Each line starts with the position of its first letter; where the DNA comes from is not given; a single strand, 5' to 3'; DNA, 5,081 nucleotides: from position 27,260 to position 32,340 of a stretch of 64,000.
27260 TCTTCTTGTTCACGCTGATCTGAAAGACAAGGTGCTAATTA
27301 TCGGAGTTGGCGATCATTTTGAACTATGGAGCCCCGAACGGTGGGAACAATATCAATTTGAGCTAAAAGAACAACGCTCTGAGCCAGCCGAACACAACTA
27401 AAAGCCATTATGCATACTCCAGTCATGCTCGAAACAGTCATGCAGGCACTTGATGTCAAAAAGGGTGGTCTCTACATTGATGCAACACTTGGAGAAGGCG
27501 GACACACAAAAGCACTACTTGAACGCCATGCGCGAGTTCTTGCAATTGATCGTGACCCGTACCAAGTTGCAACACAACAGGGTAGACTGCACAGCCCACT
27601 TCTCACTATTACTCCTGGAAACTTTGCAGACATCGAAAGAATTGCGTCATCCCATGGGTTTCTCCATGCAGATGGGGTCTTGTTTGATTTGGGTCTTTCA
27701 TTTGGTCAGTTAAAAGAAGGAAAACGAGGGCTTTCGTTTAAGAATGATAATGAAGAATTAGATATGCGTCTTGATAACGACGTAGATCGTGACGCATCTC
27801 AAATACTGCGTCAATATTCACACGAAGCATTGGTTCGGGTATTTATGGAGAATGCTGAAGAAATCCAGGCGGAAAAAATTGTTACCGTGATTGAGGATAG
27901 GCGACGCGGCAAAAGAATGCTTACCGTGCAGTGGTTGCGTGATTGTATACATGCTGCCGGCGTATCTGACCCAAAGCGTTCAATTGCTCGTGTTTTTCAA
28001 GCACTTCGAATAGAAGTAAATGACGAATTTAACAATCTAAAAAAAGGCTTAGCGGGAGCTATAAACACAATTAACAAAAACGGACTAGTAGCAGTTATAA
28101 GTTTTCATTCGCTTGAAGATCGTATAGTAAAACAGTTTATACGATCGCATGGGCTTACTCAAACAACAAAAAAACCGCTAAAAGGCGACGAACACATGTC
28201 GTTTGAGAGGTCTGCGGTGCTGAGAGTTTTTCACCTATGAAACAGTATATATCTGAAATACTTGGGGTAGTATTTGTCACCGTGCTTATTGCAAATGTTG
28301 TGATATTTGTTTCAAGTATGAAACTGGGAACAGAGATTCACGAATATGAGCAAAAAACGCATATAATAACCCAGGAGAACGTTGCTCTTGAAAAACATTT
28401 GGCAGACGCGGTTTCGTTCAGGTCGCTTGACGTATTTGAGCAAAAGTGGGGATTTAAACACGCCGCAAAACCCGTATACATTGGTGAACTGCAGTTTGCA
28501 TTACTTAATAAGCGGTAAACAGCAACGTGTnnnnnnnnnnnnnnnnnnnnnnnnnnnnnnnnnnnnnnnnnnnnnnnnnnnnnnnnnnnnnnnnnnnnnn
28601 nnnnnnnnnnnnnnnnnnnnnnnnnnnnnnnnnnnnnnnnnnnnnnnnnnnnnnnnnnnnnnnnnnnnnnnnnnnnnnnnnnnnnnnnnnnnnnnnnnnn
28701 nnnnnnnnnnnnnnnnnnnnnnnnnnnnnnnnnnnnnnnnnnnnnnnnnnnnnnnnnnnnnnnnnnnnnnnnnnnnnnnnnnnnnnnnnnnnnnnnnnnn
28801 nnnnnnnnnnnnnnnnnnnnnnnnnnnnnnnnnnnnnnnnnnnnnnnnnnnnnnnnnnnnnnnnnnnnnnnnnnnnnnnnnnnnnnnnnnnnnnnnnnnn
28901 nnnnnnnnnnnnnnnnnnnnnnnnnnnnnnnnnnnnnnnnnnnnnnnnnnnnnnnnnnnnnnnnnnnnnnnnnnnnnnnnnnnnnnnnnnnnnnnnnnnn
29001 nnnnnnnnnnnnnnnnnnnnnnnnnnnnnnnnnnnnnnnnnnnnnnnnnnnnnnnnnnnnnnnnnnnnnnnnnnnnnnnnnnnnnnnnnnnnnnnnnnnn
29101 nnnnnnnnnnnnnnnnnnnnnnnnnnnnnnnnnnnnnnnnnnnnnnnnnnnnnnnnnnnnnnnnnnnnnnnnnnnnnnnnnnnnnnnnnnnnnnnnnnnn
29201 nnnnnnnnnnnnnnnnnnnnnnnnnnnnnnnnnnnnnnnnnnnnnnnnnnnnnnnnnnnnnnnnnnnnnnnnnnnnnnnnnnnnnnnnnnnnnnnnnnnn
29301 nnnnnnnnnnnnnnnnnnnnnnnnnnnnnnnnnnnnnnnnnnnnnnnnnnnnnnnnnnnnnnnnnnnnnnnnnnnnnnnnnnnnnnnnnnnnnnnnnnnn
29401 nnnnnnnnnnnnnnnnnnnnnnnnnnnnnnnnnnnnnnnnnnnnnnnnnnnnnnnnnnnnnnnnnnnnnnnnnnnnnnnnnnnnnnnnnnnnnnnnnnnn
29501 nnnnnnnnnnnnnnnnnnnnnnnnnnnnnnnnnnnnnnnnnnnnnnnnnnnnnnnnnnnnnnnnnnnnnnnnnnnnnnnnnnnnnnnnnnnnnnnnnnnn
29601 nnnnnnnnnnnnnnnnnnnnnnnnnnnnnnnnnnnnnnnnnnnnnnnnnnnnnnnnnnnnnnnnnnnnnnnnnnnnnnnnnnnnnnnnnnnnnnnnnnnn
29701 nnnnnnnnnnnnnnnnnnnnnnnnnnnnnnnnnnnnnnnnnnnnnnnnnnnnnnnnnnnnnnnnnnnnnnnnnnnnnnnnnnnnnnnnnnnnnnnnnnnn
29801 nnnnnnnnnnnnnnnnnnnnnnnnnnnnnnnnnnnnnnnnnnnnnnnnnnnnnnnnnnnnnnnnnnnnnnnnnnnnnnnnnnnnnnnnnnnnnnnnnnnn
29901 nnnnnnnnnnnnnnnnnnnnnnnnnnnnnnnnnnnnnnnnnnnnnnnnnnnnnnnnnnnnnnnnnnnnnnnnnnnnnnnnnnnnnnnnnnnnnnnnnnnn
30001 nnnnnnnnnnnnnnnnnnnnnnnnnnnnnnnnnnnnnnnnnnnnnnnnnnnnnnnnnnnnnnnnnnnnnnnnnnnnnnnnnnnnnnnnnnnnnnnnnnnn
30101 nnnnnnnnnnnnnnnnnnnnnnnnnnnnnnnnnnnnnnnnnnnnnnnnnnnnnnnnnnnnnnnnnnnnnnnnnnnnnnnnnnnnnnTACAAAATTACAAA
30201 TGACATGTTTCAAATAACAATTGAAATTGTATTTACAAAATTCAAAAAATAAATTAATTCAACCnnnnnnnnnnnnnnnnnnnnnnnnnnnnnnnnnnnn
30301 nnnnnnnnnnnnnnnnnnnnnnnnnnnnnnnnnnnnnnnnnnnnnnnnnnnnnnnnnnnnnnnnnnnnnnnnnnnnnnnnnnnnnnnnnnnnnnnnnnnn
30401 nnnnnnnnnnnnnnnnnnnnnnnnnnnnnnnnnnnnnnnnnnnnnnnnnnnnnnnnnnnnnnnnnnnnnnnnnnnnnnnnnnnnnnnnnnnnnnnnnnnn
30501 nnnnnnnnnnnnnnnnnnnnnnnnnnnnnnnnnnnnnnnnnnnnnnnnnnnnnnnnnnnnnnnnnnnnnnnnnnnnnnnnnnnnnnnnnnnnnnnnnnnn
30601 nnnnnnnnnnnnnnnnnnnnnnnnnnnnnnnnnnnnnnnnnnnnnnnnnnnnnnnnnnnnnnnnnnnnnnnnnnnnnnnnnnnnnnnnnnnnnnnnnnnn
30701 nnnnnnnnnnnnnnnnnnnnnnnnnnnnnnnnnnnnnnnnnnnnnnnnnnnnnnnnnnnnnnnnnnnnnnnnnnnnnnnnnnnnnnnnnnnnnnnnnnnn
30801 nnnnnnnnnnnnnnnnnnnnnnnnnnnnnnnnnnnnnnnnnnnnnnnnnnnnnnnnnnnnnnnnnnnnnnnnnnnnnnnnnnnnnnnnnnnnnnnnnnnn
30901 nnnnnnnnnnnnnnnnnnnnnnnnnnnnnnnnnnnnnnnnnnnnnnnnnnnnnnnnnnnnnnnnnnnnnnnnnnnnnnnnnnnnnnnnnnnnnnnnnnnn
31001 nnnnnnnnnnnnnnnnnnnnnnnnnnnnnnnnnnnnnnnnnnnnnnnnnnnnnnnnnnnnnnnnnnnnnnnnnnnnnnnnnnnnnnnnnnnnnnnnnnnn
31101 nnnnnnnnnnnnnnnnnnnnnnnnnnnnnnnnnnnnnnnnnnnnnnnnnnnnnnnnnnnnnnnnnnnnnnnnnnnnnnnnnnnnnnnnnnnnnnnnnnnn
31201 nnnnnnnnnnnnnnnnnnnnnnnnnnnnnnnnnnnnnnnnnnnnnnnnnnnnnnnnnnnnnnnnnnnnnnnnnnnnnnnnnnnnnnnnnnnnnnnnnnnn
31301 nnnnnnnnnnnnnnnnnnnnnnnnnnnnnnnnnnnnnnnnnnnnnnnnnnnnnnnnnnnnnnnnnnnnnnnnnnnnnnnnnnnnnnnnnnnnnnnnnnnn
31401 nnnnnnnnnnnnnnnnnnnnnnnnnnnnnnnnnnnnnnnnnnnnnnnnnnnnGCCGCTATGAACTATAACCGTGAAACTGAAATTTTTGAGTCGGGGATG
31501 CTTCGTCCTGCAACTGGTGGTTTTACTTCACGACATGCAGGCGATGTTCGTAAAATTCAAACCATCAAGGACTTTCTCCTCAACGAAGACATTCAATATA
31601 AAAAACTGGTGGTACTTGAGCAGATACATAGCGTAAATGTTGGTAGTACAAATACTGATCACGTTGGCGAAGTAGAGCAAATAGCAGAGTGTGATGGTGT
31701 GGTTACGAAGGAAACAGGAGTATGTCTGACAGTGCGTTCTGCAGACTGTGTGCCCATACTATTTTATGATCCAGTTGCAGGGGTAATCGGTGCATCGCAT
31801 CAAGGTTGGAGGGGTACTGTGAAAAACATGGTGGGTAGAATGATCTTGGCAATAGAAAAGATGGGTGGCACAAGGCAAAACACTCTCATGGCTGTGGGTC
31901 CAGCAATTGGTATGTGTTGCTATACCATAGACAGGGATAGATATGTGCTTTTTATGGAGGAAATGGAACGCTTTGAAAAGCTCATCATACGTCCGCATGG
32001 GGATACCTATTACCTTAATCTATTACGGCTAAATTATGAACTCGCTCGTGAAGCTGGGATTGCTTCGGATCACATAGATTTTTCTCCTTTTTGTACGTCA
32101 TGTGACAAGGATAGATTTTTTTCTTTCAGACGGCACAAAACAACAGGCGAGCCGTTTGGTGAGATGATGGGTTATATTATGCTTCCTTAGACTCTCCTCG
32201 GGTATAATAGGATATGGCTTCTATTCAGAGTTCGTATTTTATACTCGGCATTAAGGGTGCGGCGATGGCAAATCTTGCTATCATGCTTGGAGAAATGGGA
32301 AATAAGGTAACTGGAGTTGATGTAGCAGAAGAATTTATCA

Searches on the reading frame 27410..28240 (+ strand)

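Call 88: search_protein_families(library=pfam, proteins=[window:27410-28240:+], max_evalue=0.000001)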
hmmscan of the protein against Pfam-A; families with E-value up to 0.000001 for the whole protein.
window:27410-28240:+ (276 aa): 1 family
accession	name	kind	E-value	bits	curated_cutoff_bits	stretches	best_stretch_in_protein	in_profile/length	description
PF01795.25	Methyltransf_5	-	1.6e-67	228.7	27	1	2-251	4-260/309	MraW methylase family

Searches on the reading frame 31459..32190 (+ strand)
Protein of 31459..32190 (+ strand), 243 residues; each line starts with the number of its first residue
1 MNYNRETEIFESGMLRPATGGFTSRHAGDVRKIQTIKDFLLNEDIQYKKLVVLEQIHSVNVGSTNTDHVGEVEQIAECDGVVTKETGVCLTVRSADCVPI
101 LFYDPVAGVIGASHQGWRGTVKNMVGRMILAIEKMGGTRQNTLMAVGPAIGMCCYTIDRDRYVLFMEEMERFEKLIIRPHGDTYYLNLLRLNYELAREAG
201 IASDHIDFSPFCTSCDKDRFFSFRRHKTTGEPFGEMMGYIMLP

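Call 88: search_protein_families(library=pfam, proteins=[window:31459-32190:+], max_evalue=0.000001)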
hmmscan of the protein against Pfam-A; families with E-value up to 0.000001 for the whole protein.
window:31459-32190:+ (243 aa): 1 family
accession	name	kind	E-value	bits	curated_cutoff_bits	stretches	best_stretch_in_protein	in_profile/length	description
PF02578.20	Cu-oxidase_4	-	2.5e-54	184.7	22.9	1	44-241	40-238/238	Multi-copper polyphenol oxidoreductase laccase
